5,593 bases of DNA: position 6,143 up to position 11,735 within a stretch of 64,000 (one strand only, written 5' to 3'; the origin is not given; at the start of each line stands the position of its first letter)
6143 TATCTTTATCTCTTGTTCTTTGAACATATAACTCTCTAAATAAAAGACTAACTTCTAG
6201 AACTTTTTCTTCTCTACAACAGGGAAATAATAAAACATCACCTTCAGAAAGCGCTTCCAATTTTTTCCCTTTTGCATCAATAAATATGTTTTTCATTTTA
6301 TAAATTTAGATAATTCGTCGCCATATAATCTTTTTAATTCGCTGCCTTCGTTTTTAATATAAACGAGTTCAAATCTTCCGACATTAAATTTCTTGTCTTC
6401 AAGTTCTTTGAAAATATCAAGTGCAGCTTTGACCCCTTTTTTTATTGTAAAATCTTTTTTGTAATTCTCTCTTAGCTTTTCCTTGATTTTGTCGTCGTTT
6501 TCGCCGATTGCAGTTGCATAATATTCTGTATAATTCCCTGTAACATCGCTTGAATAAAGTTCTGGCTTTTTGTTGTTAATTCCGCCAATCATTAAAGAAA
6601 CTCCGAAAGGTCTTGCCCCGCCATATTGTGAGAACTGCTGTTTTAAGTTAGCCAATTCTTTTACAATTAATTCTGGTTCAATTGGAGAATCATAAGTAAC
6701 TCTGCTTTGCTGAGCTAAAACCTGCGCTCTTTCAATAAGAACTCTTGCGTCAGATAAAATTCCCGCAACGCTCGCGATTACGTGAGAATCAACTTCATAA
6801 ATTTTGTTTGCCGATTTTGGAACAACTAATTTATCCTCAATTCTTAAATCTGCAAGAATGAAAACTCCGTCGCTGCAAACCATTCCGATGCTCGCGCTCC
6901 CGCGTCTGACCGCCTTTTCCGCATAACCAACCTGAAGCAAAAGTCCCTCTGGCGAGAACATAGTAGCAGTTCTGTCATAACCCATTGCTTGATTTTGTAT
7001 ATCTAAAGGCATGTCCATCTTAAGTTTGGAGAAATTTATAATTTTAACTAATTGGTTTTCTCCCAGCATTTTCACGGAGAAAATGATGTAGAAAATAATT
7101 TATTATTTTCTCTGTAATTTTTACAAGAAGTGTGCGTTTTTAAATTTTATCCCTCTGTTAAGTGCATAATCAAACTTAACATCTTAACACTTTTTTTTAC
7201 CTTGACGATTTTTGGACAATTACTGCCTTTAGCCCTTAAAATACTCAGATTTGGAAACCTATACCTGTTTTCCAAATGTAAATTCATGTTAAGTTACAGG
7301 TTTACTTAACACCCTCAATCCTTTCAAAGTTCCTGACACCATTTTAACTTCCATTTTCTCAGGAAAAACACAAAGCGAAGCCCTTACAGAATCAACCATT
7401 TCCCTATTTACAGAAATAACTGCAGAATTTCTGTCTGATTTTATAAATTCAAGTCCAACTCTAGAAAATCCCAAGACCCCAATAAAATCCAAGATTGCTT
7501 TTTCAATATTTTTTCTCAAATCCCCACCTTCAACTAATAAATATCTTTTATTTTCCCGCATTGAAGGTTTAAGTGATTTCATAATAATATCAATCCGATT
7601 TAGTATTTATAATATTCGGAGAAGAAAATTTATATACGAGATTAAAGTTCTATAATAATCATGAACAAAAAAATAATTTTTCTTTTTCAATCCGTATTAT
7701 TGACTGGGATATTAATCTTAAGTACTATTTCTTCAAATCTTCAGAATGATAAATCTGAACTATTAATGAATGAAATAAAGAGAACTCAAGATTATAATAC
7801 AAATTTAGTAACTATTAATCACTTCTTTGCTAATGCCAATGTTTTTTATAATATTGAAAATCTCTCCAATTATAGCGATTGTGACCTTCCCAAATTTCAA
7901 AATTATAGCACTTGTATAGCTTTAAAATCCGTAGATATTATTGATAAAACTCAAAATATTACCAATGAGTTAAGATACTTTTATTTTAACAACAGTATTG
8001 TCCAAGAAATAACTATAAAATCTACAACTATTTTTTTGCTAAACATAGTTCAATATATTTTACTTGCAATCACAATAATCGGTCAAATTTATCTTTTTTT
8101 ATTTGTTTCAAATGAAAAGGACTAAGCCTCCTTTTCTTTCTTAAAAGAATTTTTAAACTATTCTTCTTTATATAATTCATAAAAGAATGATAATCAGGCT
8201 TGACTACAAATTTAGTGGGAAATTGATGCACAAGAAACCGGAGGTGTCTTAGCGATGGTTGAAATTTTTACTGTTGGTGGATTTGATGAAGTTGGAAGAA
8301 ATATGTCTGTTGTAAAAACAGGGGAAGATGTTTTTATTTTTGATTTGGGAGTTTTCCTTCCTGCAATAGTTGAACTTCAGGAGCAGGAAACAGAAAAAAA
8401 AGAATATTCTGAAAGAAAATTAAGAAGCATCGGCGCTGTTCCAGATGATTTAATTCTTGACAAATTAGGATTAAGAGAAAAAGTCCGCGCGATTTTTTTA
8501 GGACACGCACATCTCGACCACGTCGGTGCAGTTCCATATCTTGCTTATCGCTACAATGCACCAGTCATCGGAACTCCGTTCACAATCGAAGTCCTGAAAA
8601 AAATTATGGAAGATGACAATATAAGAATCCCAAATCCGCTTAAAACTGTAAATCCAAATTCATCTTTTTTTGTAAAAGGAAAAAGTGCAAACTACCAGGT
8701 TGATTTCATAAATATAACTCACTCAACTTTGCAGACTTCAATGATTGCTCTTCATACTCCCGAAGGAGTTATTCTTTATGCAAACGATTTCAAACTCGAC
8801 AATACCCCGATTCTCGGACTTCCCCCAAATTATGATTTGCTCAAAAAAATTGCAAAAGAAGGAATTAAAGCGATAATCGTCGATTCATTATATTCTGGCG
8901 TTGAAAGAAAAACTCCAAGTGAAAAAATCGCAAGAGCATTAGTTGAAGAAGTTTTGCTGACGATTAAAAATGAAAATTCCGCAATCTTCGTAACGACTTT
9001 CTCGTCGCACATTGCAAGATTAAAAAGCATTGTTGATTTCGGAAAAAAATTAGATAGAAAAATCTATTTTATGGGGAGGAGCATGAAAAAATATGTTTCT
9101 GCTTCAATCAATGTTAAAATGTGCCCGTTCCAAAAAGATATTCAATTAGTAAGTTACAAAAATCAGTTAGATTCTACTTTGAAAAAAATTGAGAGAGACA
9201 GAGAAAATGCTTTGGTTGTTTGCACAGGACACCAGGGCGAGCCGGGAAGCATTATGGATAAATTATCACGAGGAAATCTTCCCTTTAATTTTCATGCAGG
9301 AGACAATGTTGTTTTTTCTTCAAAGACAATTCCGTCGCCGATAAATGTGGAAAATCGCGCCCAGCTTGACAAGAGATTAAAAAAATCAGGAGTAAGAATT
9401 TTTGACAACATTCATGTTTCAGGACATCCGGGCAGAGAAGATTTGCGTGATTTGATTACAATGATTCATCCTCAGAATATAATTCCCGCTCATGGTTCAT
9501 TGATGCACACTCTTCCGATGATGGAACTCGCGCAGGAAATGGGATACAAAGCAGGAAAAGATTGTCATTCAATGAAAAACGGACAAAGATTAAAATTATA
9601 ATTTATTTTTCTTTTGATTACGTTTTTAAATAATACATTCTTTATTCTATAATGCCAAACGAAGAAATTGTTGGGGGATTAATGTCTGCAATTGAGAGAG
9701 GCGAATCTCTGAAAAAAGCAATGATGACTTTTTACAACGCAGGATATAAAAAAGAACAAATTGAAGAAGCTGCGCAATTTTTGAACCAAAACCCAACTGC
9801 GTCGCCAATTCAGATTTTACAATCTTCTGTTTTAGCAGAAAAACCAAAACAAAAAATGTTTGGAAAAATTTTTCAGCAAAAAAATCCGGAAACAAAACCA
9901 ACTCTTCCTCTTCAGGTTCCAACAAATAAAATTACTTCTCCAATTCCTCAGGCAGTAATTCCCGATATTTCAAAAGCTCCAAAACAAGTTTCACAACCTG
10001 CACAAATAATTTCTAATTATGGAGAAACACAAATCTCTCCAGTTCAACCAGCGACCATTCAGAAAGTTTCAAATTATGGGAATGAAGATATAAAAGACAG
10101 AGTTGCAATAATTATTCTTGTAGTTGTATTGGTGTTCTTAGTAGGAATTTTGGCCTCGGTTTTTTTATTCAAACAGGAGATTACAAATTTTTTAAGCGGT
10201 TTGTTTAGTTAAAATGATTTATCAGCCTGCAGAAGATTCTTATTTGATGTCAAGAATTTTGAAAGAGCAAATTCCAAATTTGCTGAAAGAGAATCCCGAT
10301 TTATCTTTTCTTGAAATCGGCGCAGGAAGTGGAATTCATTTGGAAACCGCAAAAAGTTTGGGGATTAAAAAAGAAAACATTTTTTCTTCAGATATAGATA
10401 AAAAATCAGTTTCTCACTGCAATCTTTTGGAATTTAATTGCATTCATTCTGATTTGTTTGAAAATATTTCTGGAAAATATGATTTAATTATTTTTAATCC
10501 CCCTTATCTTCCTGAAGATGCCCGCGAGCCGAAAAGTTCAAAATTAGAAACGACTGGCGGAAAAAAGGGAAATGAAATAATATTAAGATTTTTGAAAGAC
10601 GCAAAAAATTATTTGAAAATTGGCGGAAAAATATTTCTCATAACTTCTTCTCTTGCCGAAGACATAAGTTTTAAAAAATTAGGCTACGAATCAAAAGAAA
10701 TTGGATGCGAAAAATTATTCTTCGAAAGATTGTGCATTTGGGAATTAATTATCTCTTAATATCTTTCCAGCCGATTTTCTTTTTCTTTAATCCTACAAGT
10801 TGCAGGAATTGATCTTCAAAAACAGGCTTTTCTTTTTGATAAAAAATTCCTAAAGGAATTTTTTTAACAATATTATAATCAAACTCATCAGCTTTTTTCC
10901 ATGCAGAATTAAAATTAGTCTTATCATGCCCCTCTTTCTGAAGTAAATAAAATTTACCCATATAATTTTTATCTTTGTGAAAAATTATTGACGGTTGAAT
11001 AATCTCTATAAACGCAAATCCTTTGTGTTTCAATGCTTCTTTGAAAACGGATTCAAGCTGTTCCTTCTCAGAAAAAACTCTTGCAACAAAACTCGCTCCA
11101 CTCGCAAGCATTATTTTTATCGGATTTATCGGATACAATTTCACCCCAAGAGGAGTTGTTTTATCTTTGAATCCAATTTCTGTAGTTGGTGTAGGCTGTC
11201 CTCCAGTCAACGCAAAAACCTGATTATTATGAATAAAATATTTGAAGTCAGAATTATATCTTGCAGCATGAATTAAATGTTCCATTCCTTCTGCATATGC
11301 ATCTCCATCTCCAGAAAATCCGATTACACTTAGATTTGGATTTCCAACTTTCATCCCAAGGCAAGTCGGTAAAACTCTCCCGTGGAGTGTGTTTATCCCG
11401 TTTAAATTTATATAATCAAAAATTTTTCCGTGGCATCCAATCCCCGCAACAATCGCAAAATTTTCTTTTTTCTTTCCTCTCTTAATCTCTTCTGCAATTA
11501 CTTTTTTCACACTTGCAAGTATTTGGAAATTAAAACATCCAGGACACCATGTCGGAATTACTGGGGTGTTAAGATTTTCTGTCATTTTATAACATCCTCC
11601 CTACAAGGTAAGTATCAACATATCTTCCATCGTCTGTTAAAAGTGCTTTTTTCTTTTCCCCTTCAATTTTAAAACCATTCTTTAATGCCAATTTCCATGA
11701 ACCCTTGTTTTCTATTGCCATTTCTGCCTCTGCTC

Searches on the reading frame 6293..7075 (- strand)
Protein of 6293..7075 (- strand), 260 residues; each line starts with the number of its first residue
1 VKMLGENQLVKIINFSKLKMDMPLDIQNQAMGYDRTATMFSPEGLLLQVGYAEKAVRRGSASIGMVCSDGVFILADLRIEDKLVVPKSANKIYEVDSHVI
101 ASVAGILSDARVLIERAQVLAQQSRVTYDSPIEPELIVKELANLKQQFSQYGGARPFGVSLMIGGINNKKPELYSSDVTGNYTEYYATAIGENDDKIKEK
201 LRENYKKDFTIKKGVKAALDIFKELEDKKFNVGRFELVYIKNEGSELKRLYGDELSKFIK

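Call 52: search_protein_families(library=pfam, proteins=[window:6293-7075:-])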
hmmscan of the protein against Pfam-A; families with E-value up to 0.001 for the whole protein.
window:6293-7075:- (260 aa): 2 families
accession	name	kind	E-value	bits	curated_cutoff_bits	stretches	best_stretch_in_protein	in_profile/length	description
PF00227.31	Proteasome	-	3.5e-46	157.7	22.4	1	56-240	1-189/189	Proteasome subunit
PF10584.14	Proteasome_A_N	-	1.6e-07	31.3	27.7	1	33-55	1-23/23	Proteasome subunit A N-terminal signature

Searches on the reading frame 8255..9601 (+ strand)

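Call 15: search_protein_families(library=pfam, proteins=[window:8255-9601:+])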
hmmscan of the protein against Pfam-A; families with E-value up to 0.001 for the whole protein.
window:8255-9601:+ (448 aa): 4 families
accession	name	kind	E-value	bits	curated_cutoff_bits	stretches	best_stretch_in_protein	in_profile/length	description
PF22505.1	RNase_J_b_CASP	-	1.5e-21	76.9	27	1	243-361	3-114/126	Ribonuclease J, beta-CASP domain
PF00753.33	Lactamase_B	-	2.9e-10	40.8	22.7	1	13-179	4-150/196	Metallo-beta-lactamase superfamily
PF07521.17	RMMBL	-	4e-08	33.6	21.6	1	382-432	8-59/63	Zn-dependent metallo-hydrolase RNA specificity domain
PF12706.13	Lactamase_B_2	-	6.7e-06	26.3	27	1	75-173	29-137/200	Beta-lactamase superfamily domain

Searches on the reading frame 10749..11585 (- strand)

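Call 52: search_protein_families(library=pfam, proteins=[window:10749-11585:-])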
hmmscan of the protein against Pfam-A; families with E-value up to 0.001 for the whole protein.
window:10749-11585:- (278 aa): 2 families
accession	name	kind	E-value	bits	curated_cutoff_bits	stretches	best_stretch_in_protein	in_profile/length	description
PF02775.26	TPP_enzyme_C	-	1.1e-30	106.9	21.9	1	49-195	2-151/151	Thiamine pyrophosphate enzyme, C-terminal TPP binding domain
PF12367.13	PFO_beta_C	-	1.8e-09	38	24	1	206-261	11-62/66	Pyruvate ferredoxin oxidoreductase beta subunit C terminal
